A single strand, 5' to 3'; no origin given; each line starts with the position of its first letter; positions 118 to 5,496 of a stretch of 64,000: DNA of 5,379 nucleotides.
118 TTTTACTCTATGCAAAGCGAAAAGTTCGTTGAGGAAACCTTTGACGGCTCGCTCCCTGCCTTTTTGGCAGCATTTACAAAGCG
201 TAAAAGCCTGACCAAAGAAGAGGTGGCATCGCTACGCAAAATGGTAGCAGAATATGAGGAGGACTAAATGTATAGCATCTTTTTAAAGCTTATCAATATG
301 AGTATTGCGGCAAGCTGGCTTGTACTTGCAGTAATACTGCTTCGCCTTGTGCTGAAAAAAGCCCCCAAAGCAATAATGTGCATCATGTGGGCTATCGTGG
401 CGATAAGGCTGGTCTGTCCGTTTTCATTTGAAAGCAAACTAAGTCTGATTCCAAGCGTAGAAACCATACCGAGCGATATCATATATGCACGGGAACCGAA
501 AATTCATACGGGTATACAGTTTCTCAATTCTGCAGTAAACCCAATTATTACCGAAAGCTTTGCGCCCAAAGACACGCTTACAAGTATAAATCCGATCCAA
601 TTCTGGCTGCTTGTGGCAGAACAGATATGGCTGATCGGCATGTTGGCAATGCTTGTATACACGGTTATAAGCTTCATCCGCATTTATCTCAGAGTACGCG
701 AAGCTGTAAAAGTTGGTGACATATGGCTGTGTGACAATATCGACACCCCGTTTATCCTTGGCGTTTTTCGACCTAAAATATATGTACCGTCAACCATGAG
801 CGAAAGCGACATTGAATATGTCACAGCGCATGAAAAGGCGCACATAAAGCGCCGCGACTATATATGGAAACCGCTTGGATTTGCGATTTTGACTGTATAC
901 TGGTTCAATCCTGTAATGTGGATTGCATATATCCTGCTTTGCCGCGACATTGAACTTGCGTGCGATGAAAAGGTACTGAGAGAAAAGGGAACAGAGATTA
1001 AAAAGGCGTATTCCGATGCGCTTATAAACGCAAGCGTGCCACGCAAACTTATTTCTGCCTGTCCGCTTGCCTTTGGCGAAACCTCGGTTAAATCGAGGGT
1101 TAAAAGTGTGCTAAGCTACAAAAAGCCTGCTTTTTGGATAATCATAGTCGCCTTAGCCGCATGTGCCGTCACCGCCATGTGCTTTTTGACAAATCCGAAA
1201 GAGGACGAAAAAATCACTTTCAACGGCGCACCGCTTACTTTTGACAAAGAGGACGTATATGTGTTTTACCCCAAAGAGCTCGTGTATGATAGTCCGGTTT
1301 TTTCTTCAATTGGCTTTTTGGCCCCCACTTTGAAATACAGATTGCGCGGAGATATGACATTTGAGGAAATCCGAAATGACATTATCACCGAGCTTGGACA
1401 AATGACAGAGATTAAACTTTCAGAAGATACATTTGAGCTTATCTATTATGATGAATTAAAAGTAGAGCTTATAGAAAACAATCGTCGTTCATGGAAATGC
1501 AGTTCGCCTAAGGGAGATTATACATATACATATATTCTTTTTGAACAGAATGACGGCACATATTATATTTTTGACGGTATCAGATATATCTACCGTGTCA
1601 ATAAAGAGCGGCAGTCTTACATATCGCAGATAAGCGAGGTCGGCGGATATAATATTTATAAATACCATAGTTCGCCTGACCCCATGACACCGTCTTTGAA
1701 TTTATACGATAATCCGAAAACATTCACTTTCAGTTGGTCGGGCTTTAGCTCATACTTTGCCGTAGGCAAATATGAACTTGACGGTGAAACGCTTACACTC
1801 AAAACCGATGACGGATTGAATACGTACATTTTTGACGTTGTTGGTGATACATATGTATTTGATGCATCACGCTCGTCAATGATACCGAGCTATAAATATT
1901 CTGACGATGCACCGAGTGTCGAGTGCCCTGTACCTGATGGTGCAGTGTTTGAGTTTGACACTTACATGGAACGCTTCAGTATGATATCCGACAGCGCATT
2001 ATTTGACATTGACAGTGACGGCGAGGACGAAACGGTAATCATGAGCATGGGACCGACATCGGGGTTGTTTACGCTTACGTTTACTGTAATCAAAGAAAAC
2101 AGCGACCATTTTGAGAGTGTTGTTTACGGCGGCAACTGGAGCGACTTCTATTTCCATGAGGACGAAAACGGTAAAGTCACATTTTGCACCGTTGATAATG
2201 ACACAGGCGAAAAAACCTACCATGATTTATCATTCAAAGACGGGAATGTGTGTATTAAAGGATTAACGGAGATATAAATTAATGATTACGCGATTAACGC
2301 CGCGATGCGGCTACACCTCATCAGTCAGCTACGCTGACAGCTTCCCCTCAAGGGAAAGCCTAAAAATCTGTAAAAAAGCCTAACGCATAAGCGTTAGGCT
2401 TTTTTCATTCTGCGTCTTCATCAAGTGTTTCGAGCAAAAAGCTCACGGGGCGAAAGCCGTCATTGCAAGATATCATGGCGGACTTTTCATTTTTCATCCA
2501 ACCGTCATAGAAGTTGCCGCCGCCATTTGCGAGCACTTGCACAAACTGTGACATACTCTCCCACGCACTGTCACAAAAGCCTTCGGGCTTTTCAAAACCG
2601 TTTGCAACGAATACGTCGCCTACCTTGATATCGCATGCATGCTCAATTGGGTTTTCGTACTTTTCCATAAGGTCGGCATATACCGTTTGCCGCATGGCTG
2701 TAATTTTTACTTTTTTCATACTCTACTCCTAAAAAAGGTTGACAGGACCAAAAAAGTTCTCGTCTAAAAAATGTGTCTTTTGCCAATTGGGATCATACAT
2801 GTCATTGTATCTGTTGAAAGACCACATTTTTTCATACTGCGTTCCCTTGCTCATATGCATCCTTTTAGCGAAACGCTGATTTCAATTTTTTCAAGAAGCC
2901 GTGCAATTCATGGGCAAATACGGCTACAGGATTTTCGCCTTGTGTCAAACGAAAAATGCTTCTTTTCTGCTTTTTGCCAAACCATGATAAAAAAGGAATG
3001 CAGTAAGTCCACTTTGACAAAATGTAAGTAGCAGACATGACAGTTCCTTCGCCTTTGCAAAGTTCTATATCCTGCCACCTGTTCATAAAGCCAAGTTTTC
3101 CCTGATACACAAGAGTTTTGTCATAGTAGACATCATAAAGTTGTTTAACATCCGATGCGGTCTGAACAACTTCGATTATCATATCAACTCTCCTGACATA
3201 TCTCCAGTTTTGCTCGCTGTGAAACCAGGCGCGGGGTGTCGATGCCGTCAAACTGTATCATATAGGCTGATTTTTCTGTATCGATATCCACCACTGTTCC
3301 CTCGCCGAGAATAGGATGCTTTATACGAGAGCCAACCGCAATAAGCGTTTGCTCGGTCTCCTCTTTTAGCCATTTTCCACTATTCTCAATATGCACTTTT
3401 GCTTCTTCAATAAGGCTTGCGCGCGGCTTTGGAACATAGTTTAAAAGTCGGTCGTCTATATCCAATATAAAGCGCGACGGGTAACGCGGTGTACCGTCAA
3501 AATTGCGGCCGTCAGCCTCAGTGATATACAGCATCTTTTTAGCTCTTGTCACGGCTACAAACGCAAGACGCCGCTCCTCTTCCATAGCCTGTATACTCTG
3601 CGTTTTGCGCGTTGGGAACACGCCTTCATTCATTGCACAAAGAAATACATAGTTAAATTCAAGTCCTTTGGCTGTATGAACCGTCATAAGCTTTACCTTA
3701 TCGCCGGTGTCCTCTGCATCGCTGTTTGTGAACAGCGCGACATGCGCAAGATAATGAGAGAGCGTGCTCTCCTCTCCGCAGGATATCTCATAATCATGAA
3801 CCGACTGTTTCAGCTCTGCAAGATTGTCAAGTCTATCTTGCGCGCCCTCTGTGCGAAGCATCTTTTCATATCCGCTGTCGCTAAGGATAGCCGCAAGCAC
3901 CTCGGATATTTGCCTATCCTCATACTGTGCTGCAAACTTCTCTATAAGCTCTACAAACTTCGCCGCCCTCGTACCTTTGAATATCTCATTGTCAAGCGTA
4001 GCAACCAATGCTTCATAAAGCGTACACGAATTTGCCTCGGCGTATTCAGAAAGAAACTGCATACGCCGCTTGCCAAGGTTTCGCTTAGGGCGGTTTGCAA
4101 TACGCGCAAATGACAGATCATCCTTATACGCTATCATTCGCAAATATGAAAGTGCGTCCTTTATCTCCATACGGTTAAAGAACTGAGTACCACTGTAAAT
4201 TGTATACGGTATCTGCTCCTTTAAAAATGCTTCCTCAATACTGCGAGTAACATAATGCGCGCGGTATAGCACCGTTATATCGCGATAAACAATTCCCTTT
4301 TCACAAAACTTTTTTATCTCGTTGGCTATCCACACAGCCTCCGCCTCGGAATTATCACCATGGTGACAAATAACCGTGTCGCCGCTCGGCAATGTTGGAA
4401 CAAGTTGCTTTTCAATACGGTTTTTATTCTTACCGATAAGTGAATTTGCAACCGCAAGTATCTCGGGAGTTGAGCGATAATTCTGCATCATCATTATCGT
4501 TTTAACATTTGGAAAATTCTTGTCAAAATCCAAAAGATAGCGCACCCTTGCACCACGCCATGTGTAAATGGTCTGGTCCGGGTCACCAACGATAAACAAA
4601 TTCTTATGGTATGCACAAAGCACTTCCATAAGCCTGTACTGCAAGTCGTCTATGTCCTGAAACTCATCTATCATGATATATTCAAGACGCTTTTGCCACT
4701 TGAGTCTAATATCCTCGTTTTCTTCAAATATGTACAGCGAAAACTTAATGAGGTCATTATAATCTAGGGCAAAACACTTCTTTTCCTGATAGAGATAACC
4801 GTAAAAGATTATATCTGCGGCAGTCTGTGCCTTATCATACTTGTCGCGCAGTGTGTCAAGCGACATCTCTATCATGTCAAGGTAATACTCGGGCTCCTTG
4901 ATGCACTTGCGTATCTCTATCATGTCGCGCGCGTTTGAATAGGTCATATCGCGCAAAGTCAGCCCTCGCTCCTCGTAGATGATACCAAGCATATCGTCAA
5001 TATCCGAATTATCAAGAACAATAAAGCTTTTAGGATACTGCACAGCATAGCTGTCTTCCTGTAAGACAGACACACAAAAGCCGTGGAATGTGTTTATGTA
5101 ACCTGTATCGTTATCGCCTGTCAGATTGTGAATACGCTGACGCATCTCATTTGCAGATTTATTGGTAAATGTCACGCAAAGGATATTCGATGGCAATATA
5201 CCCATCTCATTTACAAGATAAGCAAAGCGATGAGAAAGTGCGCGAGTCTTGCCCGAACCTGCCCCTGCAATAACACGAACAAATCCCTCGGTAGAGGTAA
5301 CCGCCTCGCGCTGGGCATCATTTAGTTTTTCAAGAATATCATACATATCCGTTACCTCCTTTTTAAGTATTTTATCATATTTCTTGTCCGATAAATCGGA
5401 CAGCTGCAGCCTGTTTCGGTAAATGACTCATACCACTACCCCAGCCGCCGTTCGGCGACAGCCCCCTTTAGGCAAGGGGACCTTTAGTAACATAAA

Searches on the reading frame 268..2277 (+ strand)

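Call 37: search_protein_families(library=pfam, proteins=[window:268-2277:+], max_evalue=0.001)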
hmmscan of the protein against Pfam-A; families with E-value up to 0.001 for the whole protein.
window:268-2277:+ (669 aa): 1 family
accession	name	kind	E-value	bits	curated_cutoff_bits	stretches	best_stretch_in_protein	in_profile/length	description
PF05569.17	Peptidase_M56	-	2.2e-49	168.7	31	1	7-280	2-295/296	BlaR1 peptidase M56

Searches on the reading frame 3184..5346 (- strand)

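Call 37: search_protein_families(library=pfam, proteins=[window:3184-5346:-], max_evalue=0.001)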
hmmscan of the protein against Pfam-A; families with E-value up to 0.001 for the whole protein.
window:3184-5346:- (720 aa): 7 families
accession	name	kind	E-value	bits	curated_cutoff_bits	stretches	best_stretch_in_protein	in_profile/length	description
PF13361.12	UvrD_C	-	7e-72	243.2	25.6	1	284-610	1-347/350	UvrD-like helicase C-terminal domain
PF00580.27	UvrD-helicase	-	2e-70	238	23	1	8-279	1-271/271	UvrD/REP helicase N-terminal domain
PF13245.12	AAA_19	-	2.5e-24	86.4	25.1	1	12-262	1-132/134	AAA domain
PF13538.12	UvrD_C_2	-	1.7e-09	37.8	27.4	1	553-608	4-51/52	UvrD-like helicase C-terminal domain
PF01443.25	Viral_helicase1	-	3.5e-07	30.7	21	1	524-608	151-226/228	Viral superfamily 1 RNA helicase core domain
PF13087.12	AAA_12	-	1.1e-06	28.9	27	1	528-608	114-190/195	AAA domain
PF13604.12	AAA_30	-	2.9e-06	27.6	27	0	8-72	2-66/191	AAA domain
